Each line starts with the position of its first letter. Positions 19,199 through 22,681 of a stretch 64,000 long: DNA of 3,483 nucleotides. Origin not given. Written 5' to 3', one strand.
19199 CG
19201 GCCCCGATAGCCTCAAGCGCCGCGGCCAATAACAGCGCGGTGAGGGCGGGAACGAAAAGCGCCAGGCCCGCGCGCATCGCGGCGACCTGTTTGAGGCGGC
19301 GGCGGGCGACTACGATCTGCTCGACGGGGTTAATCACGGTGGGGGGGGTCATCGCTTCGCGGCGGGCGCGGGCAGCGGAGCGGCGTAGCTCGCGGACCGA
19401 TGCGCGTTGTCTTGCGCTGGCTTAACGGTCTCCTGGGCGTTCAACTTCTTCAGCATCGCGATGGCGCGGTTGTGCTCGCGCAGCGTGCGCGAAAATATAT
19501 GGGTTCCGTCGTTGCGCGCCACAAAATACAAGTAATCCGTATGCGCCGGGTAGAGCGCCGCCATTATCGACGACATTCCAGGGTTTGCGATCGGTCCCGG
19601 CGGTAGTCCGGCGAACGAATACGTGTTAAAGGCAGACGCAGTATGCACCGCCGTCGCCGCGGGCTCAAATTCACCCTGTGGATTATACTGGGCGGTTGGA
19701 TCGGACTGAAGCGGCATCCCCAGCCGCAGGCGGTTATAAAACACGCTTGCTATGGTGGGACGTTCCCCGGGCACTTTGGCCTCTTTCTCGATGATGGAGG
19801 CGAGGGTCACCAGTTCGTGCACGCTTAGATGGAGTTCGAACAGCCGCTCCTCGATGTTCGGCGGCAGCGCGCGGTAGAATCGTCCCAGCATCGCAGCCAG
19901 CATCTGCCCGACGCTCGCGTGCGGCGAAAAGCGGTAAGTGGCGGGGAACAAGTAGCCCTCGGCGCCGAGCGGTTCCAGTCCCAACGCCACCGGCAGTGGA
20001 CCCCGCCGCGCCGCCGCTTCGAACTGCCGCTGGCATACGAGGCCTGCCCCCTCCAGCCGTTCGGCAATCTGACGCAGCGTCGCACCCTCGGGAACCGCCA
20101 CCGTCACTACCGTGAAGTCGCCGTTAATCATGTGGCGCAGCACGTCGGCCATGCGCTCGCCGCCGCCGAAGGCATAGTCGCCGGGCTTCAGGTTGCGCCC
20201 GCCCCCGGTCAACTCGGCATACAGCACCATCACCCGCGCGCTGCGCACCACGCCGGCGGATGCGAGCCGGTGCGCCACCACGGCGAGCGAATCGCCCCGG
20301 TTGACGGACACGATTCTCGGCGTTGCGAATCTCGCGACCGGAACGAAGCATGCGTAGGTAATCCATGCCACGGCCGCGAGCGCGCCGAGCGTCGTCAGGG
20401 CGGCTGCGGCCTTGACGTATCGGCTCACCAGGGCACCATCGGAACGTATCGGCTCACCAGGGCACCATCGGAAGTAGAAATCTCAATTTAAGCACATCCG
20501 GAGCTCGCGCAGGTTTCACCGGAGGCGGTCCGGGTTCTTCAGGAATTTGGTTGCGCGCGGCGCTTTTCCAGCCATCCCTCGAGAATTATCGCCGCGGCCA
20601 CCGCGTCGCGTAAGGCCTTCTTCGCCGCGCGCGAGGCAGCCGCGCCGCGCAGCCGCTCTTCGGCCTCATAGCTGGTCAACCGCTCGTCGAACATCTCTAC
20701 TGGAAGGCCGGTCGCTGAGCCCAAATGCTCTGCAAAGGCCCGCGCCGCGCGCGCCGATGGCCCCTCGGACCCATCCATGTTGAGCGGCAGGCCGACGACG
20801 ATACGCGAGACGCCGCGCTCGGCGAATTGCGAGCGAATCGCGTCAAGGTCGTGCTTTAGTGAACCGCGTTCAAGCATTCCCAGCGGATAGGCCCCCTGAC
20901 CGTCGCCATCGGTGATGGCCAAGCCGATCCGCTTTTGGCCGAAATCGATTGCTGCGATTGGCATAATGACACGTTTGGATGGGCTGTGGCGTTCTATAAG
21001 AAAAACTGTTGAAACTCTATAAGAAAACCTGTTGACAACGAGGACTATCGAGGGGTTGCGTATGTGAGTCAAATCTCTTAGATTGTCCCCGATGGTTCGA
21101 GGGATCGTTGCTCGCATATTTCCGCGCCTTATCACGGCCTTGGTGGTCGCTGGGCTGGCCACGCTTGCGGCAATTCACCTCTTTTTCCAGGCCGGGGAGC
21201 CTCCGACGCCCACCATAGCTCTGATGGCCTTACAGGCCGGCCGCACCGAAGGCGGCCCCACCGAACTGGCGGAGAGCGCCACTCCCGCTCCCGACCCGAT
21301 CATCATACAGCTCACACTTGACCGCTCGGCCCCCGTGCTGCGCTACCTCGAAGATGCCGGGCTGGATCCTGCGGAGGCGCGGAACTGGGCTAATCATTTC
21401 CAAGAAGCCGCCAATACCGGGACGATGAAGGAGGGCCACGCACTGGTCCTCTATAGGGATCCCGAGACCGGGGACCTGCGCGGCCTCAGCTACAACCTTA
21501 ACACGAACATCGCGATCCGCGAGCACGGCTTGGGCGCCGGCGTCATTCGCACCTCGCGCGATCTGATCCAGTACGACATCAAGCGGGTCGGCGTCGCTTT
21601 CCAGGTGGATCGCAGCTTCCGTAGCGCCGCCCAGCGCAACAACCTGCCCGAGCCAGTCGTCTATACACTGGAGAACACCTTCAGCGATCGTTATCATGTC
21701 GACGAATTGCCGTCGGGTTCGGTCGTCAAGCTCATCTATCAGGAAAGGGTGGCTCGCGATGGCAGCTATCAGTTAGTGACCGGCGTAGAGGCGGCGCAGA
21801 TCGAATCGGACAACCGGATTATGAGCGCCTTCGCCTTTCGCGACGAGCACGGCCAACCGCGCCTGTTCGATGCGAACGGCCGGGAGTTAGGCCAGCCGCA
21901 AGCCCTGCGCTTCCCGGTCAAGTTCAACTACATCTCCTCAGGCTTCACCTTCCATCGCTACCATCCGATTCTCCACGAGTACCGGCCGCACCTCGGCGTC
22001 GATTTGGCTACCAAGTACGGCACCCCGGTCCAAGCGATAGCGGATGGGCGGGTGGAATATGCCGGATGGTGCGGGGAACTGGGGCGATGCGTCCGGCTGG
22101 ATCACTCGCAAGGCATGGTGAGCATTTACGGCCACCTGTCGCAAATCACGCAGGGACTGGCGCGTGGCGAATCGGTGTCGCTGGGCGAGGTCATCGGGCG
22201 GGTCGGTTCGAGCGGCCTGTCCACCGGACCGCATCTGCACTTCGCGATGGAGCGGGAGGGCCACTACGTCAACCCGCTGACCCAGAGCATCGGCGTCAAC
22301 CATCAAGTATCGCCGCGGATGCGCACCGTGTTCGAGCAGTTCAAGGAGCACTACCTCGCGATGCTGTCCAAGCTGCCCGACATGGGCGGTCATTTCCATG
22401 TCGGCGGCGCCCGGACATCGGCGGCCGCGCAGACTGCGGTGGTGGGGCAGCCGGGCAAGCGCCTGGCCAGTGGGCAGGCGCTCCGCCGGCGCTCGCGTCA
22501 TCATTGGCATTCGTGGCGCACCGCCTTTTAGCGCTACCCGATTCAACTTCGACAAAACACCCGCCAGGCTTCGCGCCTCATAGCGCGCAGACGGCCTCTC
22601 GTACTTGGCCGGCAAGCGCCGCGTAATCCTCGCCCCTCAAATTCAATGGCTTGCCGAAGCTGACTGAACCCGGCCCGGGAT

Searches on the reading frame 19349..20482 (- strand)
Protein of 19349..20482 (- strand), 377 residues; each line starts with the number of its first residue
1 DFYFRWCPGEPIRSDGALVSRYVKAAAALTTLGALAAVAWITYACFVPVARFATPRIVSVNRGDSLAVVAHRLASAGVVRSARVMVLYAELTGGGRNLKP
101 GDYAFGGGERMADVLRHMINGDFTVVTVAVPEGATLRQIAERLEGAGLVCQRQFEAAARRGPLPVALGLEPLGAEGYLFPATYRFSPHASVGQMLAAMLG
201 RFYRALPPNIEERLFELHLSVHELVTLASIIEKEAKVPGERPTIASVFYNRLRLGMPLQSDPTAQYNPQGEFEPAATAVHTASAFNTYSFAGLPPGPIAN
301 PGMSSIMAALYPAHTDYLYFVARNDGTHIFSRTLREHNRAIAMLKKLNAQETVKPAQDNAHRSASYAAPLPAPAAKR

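Call 81: search_protein_families(library=pfam, proteins=[window:19349-20482:-], max_evalue=0.00001)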
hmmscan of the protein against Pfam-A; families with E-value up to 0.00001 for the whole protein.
window:19349-20482:- (377 aa): 1 family
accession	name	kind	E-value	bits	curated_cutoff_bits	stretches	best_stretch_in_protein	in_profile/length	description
PF02618.21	YceG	-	6.5e-81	272.2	32.4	1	58-342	1-274/275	YceG-like family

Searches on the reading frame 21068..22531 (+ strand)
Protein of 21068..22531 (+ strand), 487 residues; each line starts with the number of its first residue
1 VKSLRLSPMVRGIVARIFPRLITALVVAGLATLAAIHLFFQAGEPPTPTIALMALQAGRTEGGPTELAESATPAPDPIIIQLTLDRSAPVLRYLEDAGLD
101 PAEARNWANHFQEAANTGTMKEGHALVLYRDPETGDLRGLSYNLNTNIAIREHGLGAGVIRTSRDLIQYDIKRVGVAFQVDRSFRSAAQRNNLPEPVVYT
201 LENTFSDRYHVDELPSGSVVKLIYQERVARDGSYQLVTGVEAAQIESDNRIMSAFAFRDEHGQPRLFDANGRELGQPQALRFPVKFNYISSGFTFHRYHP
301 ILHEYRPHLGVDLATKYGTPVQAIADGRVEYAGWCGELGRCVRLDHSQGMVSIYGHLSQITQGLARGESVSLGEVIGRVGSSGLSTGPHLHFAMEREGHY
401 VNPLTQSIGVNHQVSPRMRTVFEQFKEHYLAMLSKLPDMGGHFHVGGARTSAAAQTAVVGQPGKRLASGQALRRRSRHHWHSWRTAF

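Call 81: search_protein_families(library=pfam, proteins=[window:21068-22531:+], max_evalue=0.00001)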
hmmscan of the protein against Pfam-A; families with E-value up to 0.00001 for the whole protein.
window:21068-22531:+ (487 aa): 1 family
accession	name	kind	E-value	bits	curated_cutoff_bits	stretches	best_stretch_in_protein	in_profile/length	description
PF01551.29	Peptidase_M23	-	7.4e-30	103.4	28.7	1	307-403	2-96/96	Peptidase family M23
